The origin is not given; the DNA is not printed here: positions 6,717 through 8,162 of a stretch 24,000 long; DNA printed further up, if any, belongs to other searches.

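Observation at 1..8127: Orphan operon: three paralogous B12-dependent radical SAM enzymes, a SAM methyltransferase, a membrane metallophosphoesterase and two GNAT/FemAB-fold acyltransferases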

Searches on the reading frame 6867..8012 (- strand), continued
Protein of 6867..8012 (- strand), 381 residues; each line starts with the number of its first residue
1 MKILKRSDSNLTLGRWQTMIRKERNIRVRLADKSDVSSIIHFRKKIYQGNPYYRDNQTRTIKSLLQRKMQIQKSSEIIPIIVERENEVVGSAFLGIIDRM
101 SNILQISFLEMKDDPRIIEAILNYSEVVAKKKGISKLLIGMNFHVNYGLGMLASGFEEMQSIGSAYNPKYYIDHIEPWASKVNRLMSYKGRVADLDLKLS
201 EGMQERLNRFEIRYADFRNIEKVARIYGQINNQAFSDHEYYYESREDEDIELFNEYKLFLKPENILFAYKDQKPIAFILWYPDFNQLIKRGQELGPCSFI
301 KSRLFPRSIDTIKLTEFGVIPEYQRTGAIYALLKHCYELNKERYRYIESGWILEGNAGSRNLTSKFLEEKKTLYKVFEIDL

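Call 67: search_protein_families(library=pfam, proteins=[L049:19181-20467:+, L033:18334-19539:+, L060:10383-11558:+, L081:17984-18967:+], max_evalue=0.001)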
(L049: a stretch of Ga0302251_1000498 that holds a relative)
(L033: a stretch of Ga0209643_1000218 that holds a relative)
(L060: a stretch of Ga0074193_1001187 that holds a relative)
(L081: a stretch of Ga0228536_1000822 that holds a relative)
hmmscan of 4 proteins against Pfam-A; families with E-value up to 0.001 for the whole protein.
L049:19181-20467:+ (428 aa): 1 family
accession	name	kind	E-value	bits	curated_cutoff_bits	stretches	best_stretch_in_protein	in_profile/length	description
PF07613.16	DUF1576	-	3e-118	392.2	25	2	256-419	2-177/178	Protein of unknown function (DUF1576)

L033:18334-19539:+ (401 aa): 0 families

L060:10383-11558:+ (391 aa): 5 families
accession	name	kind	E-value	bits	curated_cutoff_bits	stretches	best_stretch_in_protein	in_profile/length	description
PF13437.12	HlyD_3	-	2.6e-16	60.7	22.2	1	267-373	1-96/106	HlyD family secretion protein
PF16576.10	HlyD_D23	-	3.4e-14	53.1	30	1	217-346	57-189/214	Barrel-sandwich domain of CusB or HlyD membrane-fusion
PF02321.23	OEP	-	7.1e-07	29.7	22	1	98-205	77-183/187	Outer membrane efflux protein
PF00364.28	Biotin_lipoyl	-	0.00016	21.9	22.1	0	39-70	42-73/73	Biotin-requiring enzyme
PF13533.13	Biotin_lipoyl_2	-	0.00039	20.6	29.8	0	42-71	3-32/32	Biotin-lipoyl like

L081:17984-18967:+ (327 aa): 1 family
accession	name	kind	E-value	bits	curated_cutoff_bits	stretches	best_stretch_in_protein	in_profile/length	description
PF04069.17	OpuAC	-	7.6e-44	150.7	21.2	1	47-320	1-255/257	Substrate binding domain of ABC-type glycine betaine transport system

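Call 68: search_protein_families(library=pfam, proteins=[L059:7908-9683:-, L059:9689-10249:-, L059:10444-10977:-, L024:18399-19088:+, L064:10045-10698:+, L094:8312-9280:+, L102:14139-15095:+, L048:13823-14608:+, L021:16880-18841:+], max_evalue=0.001)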
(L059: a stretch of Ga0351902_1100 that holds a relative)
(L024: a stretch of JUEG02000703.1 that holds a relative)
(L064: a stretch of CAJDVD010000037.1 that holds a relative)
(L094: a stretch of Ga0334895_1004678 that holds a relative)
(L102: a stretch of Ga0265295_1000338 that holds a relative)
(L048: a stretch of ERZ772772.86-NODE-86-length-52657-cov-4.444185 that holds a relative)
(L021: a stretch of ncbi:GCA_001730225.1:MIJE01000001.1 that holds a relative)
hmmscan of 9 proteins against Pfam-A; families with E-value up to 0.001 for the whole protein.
L059:7908-9683:- (591 aa): 18 families
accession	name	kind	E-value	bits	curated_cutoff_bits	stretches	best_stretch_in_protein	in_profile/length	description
PF00005.33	ABC_tran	-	4.7e-59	199.3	25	2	338-484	1-137/137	ABC transporter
PF13304.12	AAA_21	-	1.3e-18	68.6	27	1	451-518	233-303/304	AAA domain, putative AbiEii toxin, Type IV TA system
PF12558.13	DUF3744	-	6.7e-17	62.4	22.5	1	257-329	1-73/73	ATP-binding cassette cobalt transporter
PF02463.25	SMC_N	-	1.2e-10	41.7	40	0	56-225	27-198/220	RecF/RecN/SMC N terminal domain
PF13555.12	AAA_29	-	3.8e-09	36.6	27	0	48-69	17-38/61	P-loop containing region of AAA domain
PF13476.12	AAA_23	-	1.5e-06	29.4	27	0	342-368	14-39/201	AAA domain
PF13191.12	AAA_16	-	6.1e-06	27.3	32.6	0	54-75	25-46/167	AAA ATPase domain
PF03193.22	RsgA_GTPase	-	6.9e-06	26.4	30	0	339-375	98-133/174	RsgA GTPase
PF13481.12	AAA_25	-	6e-05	23.2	27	0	344-368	29-53/195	AAA domain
PF20720.3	nSTAND3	-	9.6e-05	22.6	27.2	0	344-374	13-43/155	Novel STAND NTPase 3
PF13671.12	AAA_33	-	0.00013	22.7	27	0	56-71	2-17/143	AAA domain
PF13238.12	AAA_18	-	0.0002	22.3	29.4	0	351-368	1-18/128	AAA domain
PF01926.29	MMR_HSR1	-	0.00027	21.5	21.9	0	351-370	2-21/113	50S ribosome-binding GTPase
PF01078.27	Mg_chelatase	-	0.00028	20.8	20.3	0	45-82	14-51/207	Magnesium chelatase, subunit ChlI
PF13166.12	AAA_13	-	0.00035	19.8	36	0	352-371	20-39/713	AAA domain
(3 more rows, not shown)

L059:9689-10249:- (186 aa): 4 families
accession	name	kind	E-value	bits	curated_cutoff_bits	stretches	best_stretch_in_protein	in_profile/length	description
PF07155.17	ECF-ribofla_trS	-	1.9e-48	165.2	26.7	1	7-173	2-171/172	ECF-type riboflavin transporter, S component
PF12822.12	ECF_trnsprt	-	5.6e-07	30.2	30.7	1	10-166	1-158/169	ECF transporter, substrate-specific component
PF01102.23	Glycophorin_A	-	6.7e-05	23.5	30.1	1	145-183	53-91/114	Glycophorin A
PF07694.17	5TM-5TMR_LYT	-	0.00023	21.2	24.6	1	10-168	16-166/169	5TMR of 5TMR-LYT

L059:10444-10977:- (177 aa): 3 families
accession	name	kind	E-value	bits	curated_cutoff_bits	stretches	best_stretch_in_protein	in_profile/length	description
PF00583.31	Acetyltransf_1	-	2.2e-13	50.9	20.7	1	45-160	4-116/116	Acetyltransferase (GNAT) family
PF13508.13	Acetyltransf_7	-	3.7e-09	37.3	27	1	81-162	8-84/84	Acetyltransferase (GNAT) domain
PF13302.13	Acetyltransf_3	-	2.4e-05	25.5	25.4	1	30-161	4-138/138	Acetyltransferase (GNAT) domain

L024:18399-19088:+ (229 aa): 1 family
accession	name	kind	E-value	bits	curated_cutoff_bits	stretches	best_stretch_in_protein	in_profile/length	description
PF10646.14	Germane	-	1.6e-26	93.7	23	1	98-208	1-116/117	Sporulation and spore germination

L064:10045-10698:+ (217 aa): 1 family
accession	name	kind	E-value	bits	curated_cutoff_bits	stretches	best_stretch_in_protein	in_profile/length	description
PF08713.17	DNA_alkylation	-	7e-53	179.9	21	1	7-217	4-213/213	DNA alkylation repair enzyme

L094:8312-9280:+ (322 aa): 1 family
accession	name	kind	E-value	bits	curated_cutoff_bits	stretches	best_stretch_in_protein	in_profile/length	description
PF04069.17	OpuAC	-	6.9e-44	150.8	21.2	1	41-314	1-255/257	Substrate binding domain of ABC-type glycine betaine transport system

L102:14139-15095:+ (318 aa): 1 family
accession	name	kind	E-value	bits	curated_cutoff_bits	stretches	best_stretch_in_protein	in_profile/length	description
PF04069.17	OpuAC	-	5.8e-46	157.6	21.2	1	39-312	2-256/257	Substrate binding domain of ABC-type glycine betaine transport system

L048:13823-14608:+ (261 aa): 1 family
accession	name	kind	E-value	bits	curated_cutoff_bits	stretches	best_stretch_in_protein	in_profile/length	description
PF09335.16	VTT_dom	-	4.1e-20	72.9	33.9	1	89-205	1-119/123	VTT domain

L021:16880-18841:+ (653 aa): 4 families
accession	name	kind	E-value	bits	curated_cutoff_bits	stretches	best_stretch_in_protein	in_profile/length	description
PF00625.27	Guanylate_kin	-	1.8e-34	119.4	25.2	1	471-647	4-180/182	Guanylate kinase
PF02310.24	B12-binding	-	3.9e-13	49.7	32.1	1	24-108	13-99/121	B12 binding domain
PF04055.27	Radical_SAM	-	1.4e-09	38.8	29.5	1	197-353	4-165/166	Radical SAM superfamily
PF13238.12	AAA_18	-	0.00055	20.8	29.4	0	473-617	2-125/128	AAA domain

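Call 79: find_encoding_contigs(protein=P0135, flank=9000, max_places=1)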
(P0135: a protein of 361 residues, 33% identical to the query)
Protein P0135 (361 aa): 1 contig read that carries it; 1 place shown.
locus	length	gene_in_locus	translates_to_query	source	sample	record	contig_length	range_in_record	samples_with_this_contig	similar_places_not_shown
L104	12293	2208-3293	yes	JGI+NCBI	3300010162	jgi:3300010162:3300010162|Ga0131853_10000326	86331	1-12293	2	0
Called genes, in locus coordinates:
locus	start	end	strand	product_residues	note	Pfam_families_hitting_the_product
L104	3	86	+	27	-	?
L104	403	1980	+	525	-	PF00501:AMP-binding, PF23562:AMP-binding_C_3 (weak)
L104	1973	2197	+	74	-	PF00550:PP-binding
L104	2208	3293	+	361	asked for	PF00583:Acetyltransf_1 (faint)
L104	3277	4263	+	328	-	-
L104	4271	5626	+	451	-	PF02310:B12-binding, PF04055:Radical_SAM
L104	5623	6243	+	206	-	PF01209:Ubie_methyltran (weak), PF03848:TehB (weak), PF05401:NodS, PF13489:Methyltransf_23, PF13649:Methyltransf_25, PF13847:Methyltransf_31, PF08241:Methyltransf_11, PF08242:Methyltransf_12, +2 more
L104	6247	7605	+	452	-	PF02310:B12-binding, PF04055:Radical_SAM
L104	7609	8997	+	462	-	PF02310:B12-binding, PF04055:Radical_SAM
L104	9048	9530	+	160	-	PF01050:MannoseP_isomer (weak), PF07883:Cupin_2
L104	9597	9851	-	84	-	-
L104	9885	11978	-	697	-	PF02401:LYTB, PF21710:Spt6_S1 (faint), PF00575:S1, PF23459:S1_RRP5 (faint), PF13509:S1_2 (faint), PF00575:S1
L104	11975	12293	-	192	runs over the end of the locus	PF01553:Acyltransferase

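Call 80: find_encoding_contigs(protein=P0130, flank=9000, max_places=1)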
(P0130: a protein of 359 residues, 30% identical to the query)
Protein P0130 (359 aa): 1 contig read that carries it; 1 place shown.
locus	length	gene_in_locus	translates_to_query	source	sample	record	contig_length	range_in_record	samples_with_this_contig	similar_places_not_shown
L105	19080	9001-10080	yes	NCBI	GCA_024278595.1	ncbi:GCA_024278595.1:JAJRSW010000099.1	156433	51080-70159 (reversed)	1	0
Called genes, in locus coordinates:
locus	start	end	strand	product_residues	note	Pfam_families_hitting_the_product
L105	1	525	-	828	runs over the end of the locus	PF13860:FlgD_ig, PF18962:Por_Secre_tail (weak)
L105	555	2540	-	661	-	-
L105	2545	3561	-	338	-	PF00356:LacI, PF00532:Peripla_BP_1, PF13407:Peripla_BP_4, PF13377:Peripla_BP_3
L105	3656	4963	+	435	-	PF22422:MGH1-like_GH, PF01204:Trehalase, PF03200:Glyco_hydro_63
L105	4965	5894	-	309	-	PF04616:Glyco_hydro_43 (faint), PF00251:Glyco_hydro_32N, PF22847:Glyco_hydro_43_rel (faint)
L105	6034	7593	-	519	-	PF20957:GxGYxYP_N_2nd (weak), PF20958:GxGYxYP_N_3rd (weak), PF14323:GxGYxYP_C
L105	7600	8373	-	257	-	PF08975:2H-phosphodiest (weak)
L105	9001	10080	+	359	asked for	PF00583:Acetyltransf_1 (weak), PF13508:Acetyltransf_7 (faint)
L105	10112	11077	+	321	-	-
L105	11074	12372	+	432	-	PF02310:B12-binding, PF04055:Radical_SAM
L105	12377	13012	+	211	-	PF01209:Ubie_methyltran, PF13489:Methyltransf_23, PF13679:Methyltransf_32 (weak), PF05401:NodS, PF13649:Methyltransf_25, PF13847:Methyltransf_31, PF08241:Methyltransf_11, PF08242:Methyltransf_12, +2 more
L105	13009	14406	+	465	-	PF02310:B12-binding, PF04055:Radical_SAM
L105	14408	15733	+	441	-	PF04055:Radical_SAM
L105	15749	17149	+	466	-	PF02310:B12-binding, PF04055:Radical_SAM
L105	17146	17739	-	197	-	PF21926:FeeM (weak)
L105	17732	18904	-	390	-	PF02784:Orn_Arg_deC_N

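Call 81: search_protein_families(library=ncbifam, proteins=[L104:403-1980:+, L104:1973-2197:+, L104:9048-9530:+, L022:4922-6370:+, L022:6384-7415:+, L022:8152-8763:+, L022:8753-9970:+, L105:17146-17739:-, L105:17732-18904:-], max_evalue=0.00001)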
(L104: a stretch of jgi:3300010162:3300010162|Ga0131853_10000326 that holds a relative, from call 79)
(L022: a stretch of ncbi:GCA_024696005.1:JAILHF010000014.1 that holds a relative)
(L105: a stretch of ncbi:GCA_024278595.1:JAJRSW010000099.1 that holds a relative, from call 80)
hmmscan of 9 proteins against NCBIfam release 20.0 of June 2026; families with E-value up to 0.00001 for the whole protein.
L104:403-1980:+ (525 aa): 87 families (the best 25 are shown)
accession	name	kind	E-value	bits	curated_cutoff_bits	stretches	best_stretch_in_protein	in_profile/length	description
NF004837.0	PRK06187.1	subfamily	2.4e-51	174.6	476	2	312-521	286-515/531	long-chain-fatty-acid--CoA ligase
TIGR01923.1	menE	equivalog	3.4e-45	154.7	330.15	2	312-523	224-441/442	o-succinylbenzoate--CoA ligase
NF005702.0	PRK07514.1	subfamily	8.5e-44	149.7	558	2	308-485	266-456/506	malonyl-CoA synthase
NF052269.1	Staph_lig_FadD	equivalog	1.7e-40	138.9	650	2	311-520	264-485/499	long-chain-fatty-acid--CoA ligase FadD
NF005801.1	PRK07656.1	equivalog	5.8e-38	130.8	657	2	314-461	281-435/500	FadD3 family acyl-CoA ligase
NF002966.0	PRK03640.1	equivalog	6.9e-38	130.4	556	2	311-523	253-475/483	o-succinylbenzoate--CoA ligase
NF004114.0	PRK05605.1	equivalog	2.9e-36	125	766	2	314-480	340-521/575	long-chain-fatty-acid--CoA ligase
NF006523.0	PRK08974.1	equivalog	9.4e-36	123.1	884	1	164-521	202-546/561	long-chain-fatty-acid--CoA ligase FadD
NF005307.0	PRK06839.1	equivalog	3.4e-35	121.7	748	2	312-523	264-488/496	o-succinylbenzoate--CoA ligase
NF052580.1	Str24CoAsynCasG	equivalog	2.9e-32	111.7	750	1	339-523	347-545/548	steroid-24-oyl-CoA synthetase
NF005714.0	PRK07529.1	subfamily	5.7e-32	110.8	632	1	315-457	341-503/640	acyl-CoA synthetase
NF004229.0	PRK05677.1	subfamily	1.2e-31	109.8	879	1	308-465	322-491/563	long-chain-fatty-acid--CoA ligase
NF004758.0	PRK06087.1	equivalog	2.3e-31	108.8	736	2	313-462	304-466/548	medium-chain fatty-acid--CoA ligase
NF038343.1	ligase_FadD11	exception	6.9e-30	104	950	1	312-450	327-467/585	fatty acid--CoA ligase FadD11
NF006539.0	PRK09029.1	equivalog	3.8e-29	101.8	494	1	315-467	243-391/458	o-succinylbenzoate--CoA ligase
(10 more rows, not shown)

L104:1973-2197:+ (74 aa): 9 families
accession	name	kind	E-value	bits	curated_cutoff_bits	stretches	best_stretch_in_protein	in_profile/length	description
NF002150.0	PRK00982.1-4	subfamily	4.5e-11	42.8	66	1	2-71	7-78/80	acyl carrier protein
TIGR00517.1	acyl_carrier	equivalog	5.3e-11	42.2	70.45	1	4-71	7-76/77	acyl carrier protein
NF002148.0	PRK00982.1-2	subfamily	7.8e-11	41.7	71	1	12-71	18-77/79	acyl carrier protein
NF002151.0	PRK00982.1-5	equivalog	8.9e-09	35.4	92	1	13-71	18-76/78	acyl carrier protein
NF004533.0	PRK05883.1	equivalog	3.1e-08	33.4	72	1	9-71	32-96/100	acyl carrier protein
NF002147.0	PRK00982.1-1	equivalog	1.3e-07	31.4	84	1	13-70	22-79/83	acyl carrier protein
NF040636.1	AcpM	exception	6e-07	29.4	146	1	11-69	18-76/93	meromycolate extension acyl carrier protein AcpM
NF003757.0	PRK05350.1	equivalog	1.7e-06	28.1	65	1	2-71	8-79/83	acyl carrier protein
NF058660.1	cispen_ACP_AmcB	equivalog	8.4e-06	25.9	80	1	14-69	19-76/80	cispentacin biosynthesis acyl carrier protein AmcB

L104:9048-9530:+ (160 aa): 0 families

L022:4922-6370:+ (482 aa): 1 family
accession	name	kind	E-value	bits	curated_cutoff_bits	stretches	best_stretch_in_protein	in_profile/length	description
TIGR04091.1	LTA_dltB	equivalog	2e-49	168.8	375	1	5-376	8-376/380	D-alanyl-lipoteichoic acid biosynthesis protein DltB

L022:6384-7415:+ (343 aa): 0 families

L022:8152-8763:+ (203 aa): 0 families

L022:8753-9970:+ (405 aa): 6 families
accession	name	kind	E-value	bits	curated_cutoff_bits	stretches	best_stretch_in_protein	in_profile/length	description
NF008346.0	PRK11128.1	equivalog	3.1e-18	66.1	259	1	14-380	10-367/383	3-phenylpropionate MFS transporter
TIGR00899.1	2A0120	subfamily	2.2e-15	56.7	522.3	1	19-388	8-369/375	sugar efflux transporter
TIGR00902.1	2A0127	subfamily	3.1e-14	52.9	698.9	1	15-381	11-368/388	3-phenylpropionate MFS transporter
NF007077.0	PRK09528.1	subfamily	1.4e-12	46.9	429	1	15-395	18-406/421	galactoside permease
TIGR00882.1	2A0105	subfamily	1.1e-09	37.7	220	1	15-384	9-387/396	oligosaccharide MFS transporter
NF037955.1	mfs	subfamily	6.6e-09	35.2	100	1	12-200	1-188/366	MFS transporter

L105:17146-17739:- (197 aa): 1 family
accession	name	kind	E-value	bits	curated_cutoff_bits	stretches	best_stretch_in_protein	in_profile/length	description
TIGR03694.1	exosort_acyl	subfamily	2.8e-09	36.8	111.95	1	18-114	24-125/241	PEP-CTERM/exosortase system-associated acyltransferase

L105:17732-18904:- (390 aa): 7 families
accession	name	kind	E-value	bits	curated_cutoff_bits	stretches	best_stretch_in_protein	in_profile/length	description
NF006515.0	PRK08961.1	equivalog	3.3e-30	104.8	802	1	11-284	493-773/861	bifunctional aspartate kinase/diaminopimelate decarboxylase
TIGR01048.1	lysA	equivalog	7.8e-30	103.7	297.9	1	17-338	21-363/417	diaminopimelate decarboxylase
TIGR03099.1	dCO2ase_PEP1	hypoth_equivalog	8.8e-21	74.4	478.45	2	151-270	164-292/398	pyridoxal-dependent decarboxylase, exosortase A system-associated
NF052544.1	OrLyDeCDokD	equivalog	1e-10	40.8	700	1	17-225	38-264/461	ornithine/lysine decarboxylase DokD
NF003763.0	PRK05354.1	equivalog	3.1e-10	39.2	369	1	150-273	220-361/636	biosynthetic arginine decarboxylase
TIGR01273.1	speA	equivalog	1.7e-09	36.8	624.1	1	150-274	212-354/624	arginine decarboxylase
TIGR01047.1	nspC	equivalog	8.1e-06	24.5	409.05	0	150-384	141-362/380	carboxynorspermidine decarboxylase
